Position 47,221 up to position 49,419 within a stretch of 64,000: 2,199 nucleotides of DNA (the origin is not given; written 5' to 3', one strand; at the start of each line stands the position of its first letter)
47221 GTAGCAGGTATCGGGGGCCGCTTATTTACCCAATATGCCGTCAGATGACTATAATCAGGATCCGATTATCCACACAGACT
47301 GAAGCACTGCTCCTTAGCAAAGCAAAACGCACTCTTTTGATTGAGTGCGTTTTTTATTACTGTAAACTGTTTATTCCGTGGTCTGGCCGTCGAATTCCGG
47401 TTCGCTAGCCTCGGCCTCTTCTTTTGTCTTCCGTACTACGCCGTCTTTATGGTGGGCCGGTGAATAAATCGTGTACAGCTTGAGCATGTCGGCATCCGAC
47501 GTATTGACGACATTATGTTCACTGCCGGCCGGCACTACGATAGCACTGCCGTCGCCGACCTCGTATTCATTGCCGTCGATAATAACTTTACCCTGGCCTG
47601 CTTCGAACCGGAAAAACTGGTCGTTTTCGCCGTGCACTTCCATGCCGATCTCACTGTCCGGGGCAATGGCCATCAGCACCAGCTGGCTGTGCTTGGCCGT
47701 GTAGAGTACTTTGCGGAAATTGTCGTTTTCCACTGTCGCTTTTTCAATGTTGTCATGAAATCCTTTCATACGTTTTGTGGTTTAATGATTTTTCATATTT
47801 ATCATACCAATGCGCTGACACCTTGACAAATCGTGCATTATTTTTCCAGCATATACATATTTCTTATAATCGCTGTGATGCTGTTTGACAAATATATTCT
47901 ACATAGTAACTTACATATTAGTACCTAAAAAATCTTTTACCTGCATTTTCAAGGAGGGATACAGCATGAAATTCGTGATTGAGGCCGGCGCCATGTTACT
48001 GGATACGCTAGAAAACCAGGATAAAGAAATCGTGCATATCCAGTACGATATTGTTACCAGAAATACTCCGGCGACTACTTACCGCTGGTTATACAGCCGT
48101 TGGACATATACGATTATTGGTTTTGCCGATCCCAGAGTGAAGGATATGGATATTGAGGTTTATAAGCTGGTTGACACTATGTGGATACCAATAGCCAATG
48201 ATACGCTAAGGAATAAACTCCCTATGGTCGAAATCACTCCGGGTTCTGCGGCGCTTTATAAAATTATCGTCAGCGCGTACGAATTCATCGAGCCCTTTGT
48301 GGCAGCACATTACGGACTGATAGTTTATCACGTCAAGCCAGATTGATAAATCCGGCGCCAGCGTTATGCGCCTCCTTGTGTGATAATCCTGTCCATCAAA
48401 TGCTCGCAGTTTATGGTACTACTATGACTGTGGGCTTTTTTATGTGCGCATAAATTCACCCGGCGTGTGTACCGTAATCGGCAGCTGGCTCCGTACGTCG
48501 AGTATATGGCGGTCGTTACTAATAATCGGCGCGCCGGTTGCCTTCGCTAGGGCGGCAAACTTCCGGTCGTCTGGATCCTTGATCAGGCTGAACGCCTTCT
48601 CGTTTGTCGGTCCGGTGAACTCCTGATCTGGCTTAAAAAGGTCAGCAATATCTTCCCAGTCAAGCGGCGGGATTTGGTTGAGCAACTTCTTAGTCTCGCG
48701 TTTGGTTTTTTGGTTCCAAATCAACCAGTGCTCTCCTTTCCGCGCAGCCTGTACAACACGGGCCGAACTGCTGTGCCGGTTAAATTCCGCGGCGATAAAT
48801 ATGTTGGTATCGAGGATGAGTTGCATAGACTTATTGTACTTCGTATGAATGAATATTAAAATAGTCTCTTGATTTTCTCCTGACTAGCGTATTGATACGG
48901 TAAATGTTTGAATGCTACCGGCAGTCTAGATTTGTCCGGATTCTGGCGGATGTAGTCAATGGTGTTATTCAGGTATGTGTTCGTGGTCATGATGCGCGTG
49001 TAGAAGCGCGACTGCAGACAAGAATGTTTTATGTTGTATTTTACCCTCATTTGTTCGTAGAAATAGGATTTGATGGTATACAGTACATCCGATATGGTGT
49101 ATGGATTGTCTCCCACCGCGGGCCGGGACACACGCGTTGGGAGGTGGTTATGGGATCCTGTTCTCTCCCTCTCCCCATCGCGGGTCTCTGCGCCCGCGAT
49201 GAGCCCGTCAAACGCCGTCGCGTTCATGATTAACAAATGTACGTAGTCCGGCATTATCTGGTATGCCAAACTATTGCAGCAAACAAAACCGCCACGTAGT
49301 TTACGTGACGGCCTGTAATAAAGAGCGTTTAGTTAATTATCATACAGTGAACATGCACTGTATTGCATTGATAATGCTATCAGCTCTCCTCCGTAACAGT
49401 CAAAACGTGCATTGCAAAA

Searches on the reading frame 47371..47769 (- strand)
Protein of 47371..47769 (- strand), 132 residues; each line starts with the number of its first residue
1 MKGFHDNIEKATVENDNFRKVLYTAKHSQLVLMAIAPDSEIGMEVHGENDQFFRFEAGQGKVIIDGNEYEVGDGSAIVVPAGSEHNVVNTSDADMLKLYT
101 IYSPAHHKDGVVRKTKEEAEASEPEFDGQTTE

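Call 3: search_protein_families(library=pfam, proteins=[window:47371-47769:-], max_evalue=0.01)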
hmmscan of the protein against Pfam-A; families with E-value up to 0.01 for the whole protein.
window:47371-47769:- (132 aa): 4 families
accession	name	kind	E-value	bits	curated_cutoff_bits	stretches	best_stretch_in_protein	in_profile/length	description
PF07883.17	Cupin_2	-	8.3e-15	54.7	27.2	1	32-101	2-69/70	Cupin domain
PF02311.25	AraC_binding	-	7.3e-05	22.9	21.1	1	44-103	19-76/135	AraC-like ligand binding domain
PF11699.14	CENP-C_C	-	0.0036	18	29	1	53-95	37-79/85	Mif2/CENP-C like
PF05899.18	Cupin_3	-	0.0085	16.2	23.5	0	45-84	21-61/74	EutQ-like cupin domain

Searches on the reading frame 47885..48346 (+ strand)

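Call 3: search_protein_families(library=pfam, proteins=[window:47885-48346:+], max_evalue=0.01)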
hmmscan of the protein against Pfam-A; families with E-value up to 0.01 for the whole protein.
window:47885-48346:+ (153 aa): 1 family
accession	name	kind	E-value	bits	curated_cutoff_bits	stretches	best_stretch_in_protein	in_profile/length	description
PF01331.24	mRNA_cap_enzyme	-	0.0031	17.8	29.6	1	11-92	50-133/194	mRNA capping enzyme, catalytic domain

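Call 54: search_protein_families(library=padloc, proteins=[window:47885-48346:+], max_evalue=0.001)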
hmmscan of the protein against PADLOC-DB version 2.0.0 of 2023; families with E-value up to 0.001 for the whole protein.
window:47885-48346:+ (153 aa): 0 families

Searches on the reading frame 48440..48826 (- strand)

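Call 3: search_protein_families(library=pfam, proteins=[window:48440-48826:-], max_evalue=0.01)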
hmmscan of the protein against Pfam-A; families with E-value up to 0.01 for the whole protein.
window:48440-48826:- (128 aa): 4 families
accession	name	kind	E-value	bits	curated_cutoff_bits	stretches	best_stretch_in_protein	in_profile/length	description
PF13470.12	PIN_3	-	4e-10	41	27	1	3-105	2-113/115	PIN domain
PF01850.27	PIN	-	3e-05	25.1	23.6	0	71-111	88-117/120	PIN domain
PF16289.11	PIN_12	-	0.0033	18.3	32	1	3-52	1-52/172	PIN domain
PF10130.15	PIN_2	-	0.0071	17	22.4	0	54-109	54-116/133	PIN domain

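Call 54: search_protein_families(library=padloc, proteins=[window:48440-48826:-], max_evalue=0.001)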
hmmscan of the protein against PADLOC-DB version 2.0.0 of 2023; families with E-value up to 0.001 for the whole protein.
window:48440-48826:- (128 aa): 0 families

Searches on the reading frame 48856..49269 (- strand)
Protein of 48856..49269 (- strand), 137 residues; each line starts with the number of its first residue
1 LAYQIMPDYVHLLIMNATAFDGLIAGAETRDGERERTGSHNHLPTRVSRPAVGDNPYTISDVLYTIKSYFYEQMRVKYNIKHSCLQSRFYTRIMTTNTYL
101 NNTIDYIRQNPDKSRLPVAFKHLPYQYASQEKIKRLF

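Call 3: search_protein_families(library=pfam, proteins=[window:48856-49269:-], max_evalue=0.01)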
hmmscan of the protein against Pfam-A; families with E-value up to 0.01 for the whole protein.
window:48856-49269:- (137 aa): 0 families

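Call 4: search_protein_families(library=ncbifam, proteins=[window:48856-49269:-], max_evalue=0.01)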
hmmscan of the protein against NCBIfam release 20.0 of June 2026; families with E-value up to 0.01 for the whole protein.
window:48856-49269:- (137 aa): 1 family
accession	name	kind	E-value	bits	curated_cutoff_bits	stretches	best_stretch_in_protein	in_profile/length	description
NF047646.1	REP_Tyr_transpos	equivalog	7.9e-07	29.1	80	1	57-122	70-142/146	REP-associated tyrosine transposase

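Call 54: search_protein_families(library=padloc, proteins=[window:48856-49269:-], max_evalue=0.001)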
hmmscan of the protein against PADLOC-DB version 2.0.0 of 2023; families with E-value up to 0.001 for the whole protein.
window:48856-49269:- (137 aa): 0 families
